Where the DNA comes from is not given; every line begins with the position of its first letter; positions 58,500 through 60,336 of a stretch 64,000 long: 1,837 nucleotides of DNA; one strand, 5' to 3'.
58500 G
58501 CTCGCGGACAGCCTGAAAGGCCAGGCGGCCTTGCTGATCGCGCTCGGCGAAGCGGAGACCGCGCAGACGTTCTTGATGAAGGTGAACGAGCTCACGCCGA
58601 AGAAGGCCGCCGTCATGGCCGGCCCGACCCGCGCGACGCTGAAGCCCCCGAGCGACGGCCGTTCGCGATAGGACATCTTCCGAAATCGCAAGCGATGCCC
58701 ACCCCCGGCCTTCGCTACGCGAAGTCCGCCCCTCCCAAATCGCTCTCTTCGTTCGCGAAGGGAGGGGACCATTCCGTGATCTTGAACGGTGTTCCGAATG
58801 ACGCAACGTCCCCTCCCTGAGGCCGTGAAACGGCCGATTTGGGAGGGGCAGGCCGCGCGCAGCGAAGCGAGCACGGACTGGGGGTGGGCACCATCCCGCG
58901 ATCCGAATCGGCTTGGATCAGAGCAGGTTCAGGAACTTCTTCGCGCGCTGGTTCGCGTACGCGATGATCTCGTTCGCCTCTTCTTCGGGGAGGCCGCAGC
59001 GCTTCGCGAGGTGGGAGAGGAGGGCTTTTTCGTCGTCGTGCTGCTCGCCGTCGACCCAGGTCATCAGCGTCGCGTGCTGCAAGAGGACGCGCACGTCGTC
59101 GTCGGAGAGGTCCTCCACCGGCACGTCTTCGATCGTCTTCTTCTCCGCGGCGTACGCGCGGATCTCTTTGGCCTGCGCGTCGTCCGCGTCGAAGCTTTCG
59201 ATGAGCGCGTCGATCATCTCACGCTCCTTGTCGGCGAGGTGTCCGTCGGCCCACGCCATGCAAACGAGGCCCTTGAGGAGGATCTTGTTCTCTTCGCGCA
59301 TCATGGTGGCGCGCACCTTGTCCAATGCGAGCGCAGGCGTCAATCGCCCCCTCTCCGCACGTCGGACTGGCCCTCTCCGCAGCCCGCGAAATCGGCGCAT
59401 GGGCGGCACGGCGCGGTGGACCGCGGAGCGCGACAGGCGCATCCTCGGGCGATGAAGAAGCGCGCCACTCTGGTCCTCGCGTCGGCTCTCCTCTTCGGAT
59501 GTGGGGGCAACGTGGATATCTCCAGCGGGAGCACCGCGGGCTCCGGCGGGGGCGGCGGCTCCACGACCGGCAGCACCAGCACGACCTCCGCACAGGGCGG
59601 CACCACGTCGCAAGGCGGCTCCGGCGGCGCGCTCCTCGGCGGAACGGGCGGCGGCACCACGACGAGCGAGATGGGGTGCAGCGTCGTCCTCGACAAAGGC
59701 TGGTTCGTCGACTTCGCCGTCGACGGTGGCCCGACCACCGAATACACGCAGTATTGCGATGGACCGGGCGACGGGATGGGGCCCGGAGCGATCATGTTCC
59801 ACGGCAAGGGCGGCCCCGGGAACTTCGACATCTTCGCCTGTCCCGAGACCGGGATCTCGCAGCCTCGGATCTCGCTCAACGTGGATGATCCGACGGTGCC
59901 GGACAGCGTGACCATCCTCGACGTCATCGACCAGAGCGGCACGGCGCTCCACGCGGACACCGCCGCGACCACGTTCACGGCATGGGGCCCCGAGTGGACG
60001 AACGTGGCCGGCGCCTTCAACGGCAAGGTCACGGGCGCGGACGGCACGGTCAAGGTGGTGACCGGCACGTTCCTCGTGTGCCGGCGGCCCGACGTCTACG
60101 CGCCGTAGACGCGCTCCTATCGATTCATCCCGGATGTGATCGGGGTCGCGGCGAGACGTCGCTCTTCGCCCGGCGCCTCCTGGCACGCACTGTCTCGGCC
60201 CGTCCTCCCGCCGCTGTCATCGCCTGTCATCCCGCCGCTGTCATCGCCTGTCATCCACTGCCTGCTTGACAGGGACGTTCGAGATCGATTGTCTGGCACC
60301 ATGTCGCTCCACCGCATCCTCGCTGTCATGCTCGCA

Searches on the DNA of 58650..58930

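Call 30: search_rna_families(source=window, start=58650, end=58930, threshold=evalue, max_evalue=10)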
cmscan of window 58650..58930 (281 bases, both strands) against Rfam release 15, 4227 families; matches with E-value up to 10: 7.
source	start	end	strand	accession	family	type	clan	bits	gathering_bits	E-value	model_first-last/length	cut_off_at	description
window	58709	58868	-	RF04104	MIR918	Gene; miRNA;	-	31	268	0.00064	1-265/265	no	MIR918 microRNA precursor family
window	58707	58870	+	RF03976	MIR898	Gene; miRNA;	-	21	75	0.039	1-154/154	no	MIR898 microRNA precursor family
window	58753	58829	+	RF04289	mir-3596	Gene; miRNA;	CL00148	19.3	96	0.28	1-82/82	no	mir-3596 microRNA precursor family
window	58782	58887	-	RF02203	WT1-AS_1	Gene; lncRNA;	-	16.2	40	5.1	1-109/109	no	WT1 antisense RNA conserved region 1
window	58694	58783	-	RF01872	MEG3_2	Gene; lncRNA;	-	15.2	60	0.97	1-105/105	no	Maternally expressed 3 conserved region 2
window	58697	58770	-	RF01762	whalefall-1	Gene; sRNA;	-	14.8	37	0.29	1-56/56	no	Whalefall-1 RNA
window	58794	58833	+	RF00095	snoPyro_CD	Gene; snRNA; snoRNA; CD-box;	CL00132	13.1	45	3.5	1-58/58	no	Pyrococcus C/D box small nucleolar RNA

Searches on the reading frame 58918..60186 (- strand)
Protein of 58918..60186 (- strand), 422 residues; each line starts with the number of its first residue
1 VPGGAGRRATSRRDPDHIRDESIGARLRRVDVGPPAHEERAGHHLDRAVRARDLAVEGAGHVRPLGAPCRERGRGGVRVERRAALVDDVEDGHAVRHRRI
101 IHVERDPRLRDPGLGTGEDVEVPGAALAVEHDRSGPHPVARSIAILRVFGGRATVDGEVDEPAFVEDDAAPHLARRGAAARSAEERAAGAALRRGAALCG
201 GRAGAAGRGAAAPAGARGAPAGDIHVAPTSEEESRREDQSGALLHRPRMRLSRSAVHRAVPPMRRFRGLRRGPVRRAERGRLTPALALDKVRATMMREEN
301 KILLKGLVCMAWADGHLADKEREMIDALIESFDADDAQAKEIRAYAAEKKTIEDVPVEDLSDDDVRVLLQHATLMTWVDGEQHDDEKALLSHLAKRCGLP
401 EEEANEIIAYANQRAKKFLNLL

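Call 32: search_protein_families(library=pfam, proteins=[window:58918-60186:-])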
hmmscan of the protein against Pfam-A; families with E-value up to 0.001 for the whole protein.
window:58918-60186:- (422 aa): 2 families
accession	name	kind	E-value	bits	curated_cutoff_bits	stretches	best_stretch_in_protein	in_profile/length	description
PF05099.18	TerB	-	2.6e-08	34.6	24.4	0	289-343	63-117/118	Tellurite resistance protein TerB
PF04391.17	DUF533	-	5.3e-06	26.6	29.6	1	295-407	65-174/178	Protein of unknown function (DUF533)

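Call 83: find_homologous_proteins(query=window:58918-60186:-, max_evalue=1e-30)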
Query window:58918-60186:-: 8000 candidates shared short words with the query, none scored E <= 1e-30.
